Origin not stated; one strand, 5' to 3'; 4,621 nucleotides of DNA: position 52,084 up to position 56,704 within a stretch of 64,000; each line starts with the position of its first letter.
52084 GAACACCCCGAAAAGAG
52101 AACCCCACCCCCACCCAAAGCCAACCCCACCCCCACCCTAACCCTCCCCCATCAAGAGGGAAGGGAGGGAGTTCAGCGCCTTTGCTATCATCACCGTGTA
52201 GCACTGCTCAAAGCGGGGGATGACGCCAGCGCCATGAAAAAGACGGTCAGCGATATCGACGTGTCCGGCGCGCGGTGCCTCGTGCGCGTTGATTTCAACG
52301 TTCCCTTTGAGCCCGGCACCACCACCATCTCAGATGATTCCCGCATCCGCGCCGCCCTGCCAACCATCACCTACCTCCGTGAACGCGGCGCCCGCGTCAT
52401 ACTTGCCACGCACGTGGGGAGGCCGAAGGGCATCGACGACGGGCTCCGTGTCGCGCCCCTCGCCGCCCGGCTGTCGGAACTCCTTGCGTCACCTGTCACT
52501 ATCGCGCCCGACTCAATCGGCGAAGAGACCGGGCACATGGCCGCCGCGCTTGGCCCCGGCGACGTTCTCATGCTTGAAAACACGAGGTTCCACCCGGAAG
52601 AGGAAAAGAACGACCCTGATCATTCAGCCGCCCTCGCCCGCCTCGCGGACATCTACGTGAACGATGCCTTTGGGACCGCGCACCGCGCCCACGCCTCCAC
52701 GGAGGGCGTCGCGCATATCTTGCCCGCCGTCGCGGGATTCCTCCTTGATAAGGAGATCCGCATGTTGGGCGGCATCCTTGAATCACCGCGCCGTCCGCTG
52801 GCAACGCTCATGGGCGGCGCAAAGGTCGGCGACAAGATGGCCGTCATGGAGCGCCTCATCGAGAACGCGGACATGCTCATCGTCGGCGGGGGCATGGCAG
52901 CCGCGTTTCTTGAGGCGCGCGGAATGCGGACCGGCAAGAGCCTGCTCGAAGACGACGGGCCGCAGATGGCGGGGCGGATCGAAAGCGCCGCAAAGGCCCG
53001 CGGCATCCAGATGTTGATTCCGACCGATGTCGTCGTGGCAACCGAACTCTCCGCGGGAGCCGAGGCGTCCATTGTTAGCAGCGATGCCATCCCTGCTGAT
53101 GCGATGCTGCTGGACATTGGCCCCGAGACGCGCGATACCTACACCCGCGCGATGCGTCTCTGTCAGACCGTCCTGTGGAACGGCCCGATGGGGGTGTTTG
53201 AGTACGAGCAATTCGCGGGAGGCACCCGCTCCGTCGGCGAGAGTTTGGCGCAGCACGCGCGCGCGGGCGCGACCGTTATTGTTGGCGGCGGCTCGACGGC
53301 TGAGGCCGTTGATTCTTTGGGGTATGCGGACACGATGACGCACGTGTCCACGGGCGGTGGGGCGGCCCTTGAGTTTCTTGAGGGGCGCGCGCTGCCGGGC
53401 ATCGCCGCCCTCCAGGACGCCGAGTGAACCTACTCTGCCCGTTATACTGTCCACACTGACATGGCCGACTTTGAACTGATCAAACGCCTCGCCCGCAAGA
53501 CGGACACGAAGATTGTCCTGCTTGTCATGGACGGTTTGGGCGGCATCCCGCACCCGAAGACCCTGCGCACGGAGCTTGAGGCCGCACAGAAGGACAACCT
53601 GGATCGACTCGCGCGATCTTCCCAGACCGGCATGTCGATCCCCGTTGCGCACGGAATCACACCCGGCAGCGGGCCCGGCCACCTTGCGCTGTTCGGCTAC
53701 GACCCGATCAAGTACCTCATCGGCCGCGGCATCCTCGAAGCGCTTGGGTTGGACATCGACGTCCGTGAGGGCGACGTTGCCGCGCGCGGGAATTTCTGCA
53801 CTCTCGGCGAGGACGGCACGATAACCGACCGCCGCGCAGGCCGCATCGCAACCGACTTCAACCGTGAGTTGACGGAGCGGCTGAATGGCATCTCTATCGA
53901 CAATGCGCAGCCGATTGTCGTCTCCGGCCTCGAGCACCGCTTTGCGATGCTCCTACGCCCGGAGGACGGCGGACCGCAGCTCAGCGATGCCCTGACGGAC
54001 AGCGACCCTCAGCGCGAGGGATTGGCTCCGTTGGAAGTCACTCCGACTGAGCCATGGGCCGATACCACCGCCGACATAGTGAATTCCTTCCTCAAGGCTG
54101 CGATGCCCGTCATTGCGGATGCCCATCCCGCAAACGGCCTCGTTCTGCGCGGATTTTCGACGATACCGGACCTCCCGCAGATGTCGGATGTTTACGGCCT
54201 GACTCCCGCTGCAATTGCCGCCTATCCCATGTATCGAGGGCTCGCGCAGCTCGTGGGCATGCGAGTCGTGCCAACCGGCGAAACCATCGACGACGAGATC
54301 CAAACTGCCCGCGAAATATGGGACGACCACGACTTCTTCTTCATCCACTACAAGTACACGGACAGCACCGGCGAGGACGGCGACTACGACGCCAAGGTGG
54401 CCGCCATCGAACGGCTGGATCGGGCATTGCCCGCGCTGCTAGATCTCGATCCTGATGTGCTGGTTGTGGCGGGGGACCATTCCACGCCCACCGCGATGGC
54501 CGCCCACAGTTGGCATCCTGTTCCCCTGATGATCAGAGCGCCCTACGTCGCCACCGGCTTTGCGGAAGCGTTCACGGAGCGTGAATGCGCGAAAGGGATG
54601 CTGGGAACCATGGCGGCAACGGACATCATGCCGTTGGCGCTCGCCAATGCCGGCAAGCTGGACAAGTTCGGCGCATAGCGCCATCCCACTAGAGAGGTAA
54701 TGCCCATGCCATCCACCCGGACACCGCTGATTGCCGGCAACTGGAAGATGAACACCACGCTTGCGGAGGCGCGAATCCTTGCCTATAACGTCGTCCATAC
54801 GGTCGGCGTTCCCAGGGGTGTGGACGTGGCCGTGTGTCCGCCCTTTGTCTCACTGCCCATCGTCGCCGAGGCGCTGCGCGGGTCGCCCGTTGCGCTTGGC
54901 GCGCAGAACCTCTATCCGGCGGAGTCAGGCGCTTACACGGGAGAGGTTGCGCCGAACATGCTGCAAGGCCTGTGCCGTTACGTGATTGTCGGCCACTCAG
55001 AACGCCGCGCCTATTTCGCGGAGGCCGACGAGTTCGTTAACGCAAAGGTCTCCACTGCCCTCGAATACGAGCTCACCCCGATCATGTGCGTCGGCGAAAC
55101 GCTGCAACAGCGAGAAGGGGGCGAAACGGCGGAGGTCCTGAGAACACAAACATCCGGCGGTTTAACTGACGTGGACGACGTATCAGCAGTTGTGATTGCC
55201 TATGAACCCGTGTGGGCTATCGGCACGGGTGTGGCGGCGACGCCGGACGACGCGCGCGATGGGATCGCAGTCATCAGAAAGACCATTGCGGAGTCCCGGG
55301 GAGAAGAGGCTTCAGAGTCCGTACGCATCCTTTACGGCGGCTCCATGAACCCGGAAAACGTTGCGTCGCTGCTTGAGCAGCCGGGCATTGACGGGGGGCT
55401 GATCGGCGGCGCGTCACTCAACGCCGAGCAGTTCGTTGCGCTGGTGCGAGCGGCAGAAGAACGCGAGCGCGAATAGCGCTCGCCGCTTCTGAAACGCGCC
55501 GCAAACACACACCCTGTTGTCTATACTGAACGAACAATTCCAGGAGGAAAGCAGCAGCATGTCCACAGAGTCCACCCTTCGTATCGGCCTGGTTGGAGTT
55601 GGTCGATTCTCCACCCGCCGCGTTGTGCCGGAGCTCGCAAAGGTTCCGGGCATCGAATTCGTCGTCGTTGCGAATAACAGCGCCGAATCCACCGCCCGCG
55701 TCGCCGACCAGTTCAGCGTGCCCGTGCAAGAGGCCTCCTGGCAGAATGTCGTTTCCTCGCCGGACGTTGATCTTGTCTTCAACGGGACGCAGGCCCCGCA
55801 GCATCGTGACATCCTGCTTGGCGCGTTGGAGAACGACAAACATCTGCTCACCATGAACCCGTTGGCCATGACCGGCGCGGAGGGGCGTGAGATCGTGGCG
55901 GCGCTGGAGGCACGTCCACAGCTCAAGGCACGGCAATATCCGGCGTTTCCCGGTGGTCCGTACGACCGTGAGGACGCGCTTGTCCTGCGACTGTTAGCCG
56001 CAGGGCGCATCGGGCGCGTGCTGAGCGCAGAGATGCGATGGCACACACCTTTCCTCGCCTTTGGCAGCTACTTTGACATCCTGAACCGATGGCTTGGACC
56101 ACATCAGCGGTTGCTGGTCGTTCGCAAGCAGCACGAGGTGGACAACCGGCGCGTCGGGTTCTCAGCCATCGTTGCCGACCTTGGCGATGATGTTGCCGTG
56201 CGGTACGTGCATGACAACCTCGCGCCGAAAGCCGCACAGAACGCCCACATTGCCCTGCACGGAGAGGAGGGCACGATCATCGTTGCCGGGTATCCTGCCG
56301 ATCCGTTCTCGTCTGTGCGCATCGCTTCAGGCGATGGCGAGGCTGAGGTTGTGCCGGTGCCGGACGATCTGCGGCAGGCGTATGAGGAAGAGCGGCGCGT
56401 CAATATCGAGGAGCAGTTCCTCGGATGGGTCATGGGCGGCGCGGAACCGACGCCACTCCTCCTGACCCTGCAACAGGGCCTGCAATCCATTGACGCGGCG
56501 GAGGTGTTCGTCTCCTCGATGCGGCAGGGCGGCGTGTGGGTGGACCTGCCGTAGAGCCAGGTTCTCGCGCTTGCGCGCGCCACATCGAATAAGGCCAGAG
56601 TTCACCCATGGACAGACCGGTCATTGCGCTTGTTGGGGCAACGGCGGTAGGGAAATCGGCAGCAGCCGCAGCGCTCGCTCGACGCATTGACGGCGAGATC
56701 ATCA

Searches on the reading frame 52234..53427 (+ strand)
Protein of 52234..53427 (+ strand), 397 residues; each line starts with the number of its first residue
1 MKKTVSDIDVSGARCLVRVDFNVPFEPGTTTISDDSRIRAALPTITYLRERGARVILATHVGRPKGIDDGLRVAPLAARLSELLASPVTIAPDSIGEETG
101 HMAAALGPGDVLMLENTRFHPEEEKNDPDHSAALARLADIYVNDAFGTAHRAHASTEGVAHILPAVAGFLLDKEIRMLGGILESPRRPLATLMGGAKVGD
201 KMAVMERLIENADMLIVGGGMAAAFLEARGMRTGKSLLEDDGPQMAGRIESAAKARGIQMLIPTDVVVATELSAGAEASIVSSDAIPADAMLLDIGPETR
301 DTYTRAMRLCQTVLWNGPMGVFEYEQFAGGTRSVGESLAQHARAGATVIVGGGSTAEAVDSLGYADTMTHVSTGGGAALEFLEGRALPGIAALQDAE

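Call 75: search_protein_families(library=pfam, proteins=[window:52234-53427:+], max_evalue=0.00001)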
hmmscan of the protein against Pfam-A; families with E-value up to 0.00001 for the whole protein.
window:52234-53427:+ (397 aa): 1 family
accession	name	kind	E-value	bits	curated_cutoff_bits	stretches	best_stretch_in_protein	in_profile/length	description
PF00162.24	PGK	-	6e-142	473.6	27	1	5-385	1-379/379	Phosphoglycerate kinase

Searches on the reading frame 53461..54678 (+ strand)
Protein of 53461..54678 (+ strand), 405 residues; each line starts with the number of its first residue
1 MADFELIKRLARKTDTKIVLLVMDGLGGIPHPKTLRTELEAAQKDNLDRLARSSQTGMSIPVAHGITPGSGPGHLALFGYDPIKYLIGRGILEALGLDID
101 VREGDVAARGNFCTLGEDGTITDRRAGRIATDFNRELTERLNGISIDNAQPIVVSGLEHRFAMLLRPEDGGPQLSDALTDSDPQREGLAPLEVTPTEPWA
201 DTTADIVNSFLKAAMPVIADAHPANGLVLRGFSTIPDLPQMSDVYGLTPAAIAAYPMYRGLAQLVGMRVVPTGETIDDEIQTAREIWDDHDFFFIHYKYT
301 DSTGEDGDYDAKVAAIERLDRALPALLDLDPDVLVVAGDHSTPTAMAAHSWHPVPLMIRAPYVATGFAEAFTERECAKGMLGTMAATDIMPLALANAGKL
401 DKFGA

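Call 75: search_protein_families(library=pfam, proteins=[window:53461-54678:+], max_evalue=0.00001)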
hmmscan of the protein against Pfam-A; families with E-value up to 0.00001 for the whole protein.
window:53461-54678:+ (405 aa): 2 families
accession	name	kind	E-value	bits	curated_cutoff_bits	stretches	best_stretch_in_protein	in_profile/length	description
PF10143.14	PhosphMutase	-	5.9e-44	150.4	21.5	1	51-225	1-170/170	2,3-bisphosphoglycerate-independent phosphoglycerate mutase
PF01676.23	Metalloenzyme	-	3.7e-43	148.3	24.3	1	17-394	2-250/252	Metalloenzyme superfamily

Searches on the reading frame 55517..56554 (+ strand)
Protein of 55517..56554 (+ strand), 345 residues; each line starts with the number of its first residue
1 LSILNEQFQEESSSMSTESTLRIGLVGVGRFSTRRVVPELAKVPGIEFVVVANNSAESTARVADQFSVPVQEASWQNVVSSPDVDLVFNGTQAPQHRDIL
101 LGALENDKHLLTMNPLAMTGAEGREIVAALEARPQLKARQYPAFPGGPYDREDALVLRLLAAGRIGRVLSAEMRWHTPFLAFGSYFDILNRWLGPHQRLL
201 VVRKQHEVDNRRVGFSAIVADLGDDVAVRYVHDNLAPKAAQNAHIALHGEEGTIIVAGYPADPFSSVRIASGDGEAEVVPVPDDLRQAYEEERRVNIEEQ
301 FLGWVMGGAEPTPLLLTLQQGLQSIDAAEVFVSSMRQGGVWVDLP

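Call 75: search_protein_families(library=pfam, proteins=[window:55517-56554:+], max_evalue=0.00001)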
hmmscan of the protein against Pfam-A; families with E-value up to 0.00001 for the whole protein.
window:55517-56554:+ (345 aa): 2 families
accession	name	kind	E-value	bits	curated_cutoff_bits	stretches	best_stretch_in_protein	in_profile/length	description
PF01408.29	GFO_IDH_MocA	-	9.8e-15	55.7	24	1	21-133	1-112/120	Oxidoreductase family, NAD-binding Rossmann fold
PF03447.22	NAD_binding_3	-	8e-08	33.4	24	1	45-132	21-108/116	Homoserine dehydrogenase, NAD binding domain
